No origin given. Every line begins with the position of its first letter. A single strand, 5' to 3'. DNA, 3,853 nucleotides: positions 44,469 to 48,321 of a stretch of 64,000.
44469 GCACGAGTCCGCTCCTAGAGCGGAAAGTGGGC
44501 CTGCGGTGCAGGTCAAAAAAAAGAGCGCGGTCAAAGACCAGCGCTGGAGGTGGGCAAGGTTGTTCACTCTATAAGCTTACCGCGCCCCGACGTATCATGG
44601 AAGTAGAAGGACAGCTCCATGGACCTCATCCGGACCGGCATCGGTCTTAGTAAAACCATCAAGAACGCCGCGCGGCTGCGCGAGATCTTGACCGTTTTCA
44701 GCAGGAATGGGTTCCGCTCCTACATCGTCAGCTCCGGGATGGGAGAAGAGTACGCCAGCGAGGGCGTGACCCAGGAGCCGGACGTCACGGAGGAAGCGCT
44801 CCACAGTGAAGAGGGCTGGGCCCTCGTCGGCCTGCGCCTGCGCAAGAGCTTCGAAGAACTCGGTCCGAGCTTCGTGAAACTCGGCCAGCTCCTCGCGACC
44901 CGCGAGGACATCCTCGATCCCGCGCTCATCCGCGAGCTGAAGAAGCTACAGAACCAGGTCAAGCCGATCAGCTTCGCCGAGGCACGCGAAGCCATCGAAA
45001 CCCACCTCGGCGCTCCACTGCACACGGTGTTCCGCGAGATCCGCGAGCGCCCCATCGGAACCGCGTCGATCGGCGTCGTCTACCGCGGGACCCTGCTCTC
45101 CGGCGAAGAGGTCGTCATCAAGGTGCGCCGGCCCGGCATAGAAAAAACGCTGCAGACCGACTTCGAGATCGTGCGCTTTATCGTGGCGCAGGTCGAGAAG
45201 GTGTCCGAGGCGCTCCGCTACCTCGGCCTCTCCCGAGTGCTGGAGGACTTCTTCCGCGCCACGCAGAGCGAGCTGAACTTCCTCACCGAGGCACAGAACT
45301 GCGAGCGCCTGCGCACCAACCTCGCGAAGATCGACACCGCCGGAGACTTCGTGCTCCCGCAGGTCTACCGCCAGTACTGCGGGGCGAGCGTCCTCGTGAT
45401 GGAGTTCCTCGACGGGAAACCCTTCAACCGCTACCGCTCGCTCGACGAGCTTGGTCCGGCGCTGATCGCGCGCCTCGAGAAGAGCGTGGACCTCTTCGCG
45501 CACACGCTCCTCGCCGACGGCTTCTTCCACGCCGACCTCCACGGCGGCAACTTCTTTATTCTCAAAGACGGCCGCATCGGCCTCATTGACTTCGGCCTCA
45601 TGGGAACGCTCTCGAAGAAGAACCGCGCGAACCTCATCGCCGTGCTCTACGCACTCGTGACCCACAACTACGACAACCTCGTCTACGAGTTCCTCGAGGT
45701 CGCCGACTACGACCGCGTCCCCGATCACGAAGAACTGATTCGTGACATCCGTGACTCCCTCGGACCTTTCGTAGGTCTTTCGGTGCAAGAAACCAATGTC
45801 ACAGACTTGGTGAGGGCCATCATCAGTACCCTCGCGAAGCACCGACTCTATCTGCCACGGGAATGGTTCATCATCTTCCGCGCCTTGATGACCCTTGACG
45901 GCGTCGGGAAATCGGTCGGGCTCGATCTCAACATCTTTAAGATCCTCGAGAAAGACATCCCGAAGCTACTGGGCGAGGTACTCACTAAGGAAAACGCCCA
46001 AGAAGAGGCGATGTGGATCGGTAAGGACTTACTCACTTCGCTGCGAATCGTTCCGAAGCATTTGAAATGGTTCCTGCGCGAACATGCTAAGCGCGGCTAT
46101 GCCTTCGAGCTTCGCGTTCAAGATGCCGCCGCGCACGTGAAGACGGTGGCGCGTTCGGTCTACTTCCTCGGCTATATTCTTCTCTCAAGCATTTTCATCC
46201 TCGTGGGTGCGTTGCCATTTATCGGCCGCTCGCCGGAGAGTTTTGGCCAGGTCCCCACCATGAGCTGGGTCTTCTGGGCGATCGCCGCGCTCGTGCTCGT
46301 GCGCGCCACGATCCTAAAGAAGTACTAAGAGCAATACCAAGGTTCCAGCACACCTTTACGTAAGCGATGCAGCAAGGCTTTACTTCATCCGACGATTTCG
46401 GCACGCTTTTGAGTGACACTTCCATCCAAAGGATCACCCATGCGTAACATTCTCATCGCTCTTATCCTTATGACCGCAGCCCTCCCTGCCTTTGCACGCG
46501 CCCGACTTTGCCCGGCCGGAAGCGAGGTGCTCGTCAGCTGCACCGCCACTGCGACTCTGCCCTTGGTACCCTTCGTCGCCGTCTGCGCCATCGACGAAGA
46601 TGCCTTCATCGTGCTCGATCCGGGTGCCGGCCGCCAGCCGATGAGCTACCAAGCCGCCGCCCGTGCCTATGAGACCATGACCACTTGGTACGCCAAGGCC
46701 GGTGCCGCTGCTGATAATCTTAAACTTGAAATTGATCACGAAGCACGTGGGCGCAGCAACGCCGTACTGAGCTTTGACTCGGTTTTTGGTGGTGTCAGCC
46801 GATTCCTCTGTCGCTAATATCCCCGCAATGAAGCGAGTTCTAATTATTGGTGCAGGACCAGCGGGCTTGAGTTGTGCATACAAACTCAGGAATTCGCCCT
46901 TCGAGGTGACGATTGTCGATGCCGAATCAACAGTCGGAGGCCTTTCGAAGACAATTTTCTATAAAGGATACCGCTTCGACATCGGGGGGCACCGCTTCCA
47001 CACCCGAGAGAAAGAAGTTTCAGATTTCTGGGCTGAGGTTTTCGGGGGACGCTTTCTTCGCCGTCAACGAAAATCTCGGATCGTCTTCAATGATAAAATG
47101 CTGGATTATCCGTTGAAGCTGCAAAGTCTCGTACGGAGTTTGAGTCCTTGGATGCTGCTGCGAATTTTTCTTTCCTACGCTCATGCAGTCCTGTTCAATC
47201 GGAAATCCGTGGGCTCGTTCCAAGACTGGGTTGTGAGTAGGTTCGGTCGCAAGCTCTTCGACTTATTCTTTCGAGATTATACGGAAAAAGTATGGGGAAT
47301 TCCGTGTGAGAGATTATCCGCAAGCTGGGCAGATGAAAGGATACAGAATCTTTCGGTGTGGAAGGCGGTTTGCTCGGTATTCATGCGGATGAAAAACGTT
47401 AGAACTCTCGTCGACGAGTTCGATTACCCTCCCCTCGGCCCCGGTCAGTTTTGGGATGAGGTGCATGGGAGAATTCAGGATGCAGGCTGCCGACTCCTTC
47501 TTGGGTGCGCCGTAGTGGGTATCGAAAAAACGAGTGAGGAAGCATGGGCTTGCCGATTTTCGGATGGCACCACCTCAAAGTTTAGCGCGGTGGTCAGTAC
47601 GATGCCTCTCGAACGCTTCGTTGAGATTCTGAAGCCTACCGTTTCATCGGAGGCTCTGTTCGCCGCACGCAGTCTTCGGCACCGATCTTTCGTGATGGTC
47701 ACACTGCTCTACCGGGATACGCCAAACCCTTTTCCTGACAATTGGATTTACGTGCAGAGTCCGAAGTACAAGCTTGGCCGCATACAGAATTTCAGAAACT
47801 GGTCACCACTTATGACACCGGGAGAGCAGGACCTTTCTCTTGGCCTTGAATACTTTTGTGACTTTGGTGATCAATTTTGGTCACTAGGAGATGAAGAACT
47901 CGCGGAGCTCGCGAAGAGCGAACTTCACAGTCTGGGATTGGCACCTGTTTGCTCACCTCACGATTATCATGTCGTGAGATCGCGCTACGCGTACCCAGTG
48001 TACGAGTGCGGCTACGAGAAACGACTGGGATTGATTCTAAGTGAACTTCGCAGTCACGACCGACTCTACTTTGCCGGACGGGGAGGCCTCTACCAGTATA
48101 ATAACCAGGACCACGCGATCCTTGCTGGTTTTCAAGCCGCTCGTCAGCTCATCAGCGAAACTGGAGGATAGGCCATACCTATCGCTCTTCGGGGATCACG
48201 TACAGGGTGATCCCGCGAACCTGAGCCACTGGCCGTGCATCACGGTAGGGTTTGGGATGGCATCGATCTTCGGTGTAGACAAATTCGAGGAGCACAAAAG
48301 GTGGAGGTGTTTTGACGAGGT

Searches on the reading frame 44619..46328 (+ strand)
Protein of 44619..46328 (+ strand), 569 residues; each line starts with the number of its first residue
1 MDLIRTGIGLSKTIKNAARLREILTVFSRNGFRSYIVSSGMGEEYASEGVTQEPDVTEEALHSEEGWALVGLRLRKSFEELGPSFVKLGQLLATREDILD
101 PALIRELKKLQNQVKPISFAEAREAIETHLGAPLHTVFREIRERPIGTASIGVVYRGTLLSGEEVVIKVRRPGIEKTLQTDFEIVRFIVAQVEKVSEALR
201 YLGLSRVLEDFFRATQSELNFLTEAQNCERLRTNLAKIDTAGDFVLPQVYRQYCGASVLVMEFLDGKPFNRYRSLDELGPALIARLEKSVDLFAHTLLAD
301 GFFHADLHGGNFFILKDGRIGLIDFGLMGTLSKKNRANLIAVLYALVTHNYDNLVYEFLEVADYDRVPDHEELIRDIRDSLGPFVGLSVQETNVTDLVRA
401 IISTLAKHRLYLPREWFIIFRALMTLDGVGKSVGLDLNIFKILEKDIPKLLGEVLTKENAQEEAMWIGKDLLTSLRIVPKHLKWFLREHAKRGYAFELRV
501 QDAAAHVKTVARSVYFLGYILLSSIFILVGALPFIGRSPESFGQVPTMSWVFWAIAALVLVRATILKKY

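Call 12: search_protein_families(library=pfam, proteins=[window:44619-46328:+], max_evalue=0.01)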
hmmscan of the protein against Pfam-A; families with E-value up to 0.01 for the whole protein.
window:44619-46328:+ (569 aa): 4 families
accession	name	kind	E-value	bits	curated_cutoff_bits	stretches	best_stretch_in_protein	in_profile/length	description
PF03109.22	ABC1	-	5.3e-65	219.4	22.9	1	109-355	1-241/244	ABC1 atypical kinase-like domain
PF01636.29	APH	-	4.9e-07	30.2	23.2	1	276-329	140-198/239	Phosphotransferase enzyme family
PF00069.31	Pkinase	-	6.9e-05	22.8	31.7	1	258-336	74-153/263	Protein kinase domain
PF01163.29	RIO1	-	0.0011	19.1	22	1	229-335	56-158/187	RIO domain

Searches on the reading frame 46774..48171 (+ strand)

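Call 12: search_protein_families(library=pfam, proteins=[window:46774-48171:+], max_evalue=0.01)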
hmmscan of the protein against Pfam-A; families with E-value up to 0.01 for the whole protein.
window:46774-48171:+ (465 aa): 12 families
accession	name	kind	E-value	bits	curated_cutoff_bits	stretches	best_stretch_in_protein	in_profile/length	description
PF01593.30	Amino_oxidase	-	1.3e-23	84.4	19.8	1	30-460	2-443/443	Flavin containing amine oxidoreductase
PF13450.12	NAD_binding_8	-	6.7e-17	62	21.9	1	24-88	1-67/68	NAD(P)-binding Rossmann-like domain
PF01266.30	DAO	-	2.1e-09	37.8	27.9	1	21-60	1-44/353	FAD dependent oxidoreductase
PF07992.20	Pyr_redox_2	-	2.6e-07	30.8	26.1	1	21-54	2-35/291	Pyridine nucleotide-disulphide oxidoreductase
PF00890.30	FAD_binding_2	-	1.3e-05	25.1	20.4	1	22-56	2-36/414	FAD binding domain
PF03486.20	HI0933_like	-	7.1e-05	22.8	50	1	21-55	2-36/244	HI0933-like protein Rossmann domain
PF01946.23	Thi4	-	9.9e-05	22.1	26.2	1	20-56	18-55/235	Thi4 family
PF00070.33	Pyr_redox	-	0.00017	22.4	22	1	21-55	1-35/82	Pyridine nucleotide-disulphide oxidoreductase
PF13738.12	Pyr_redox_3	-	0.00017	21.4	30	1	23-54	1-33/305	Pyridine nucleotide-disulphide oxidoreductase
PF01494.25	FAD_binding_3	-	0.0021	17.8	22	1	21-53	3-35/349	FAD binding domain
PF13454.12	NAD_binding_9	-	0.0058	17.1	21.8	0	24-55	2-36/155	FAD-NAD(P)-binding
PF12831.13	FAD_oxidored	-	0.0059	16.4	27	0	22-58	2-38/416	FAD dependent oxidoreductase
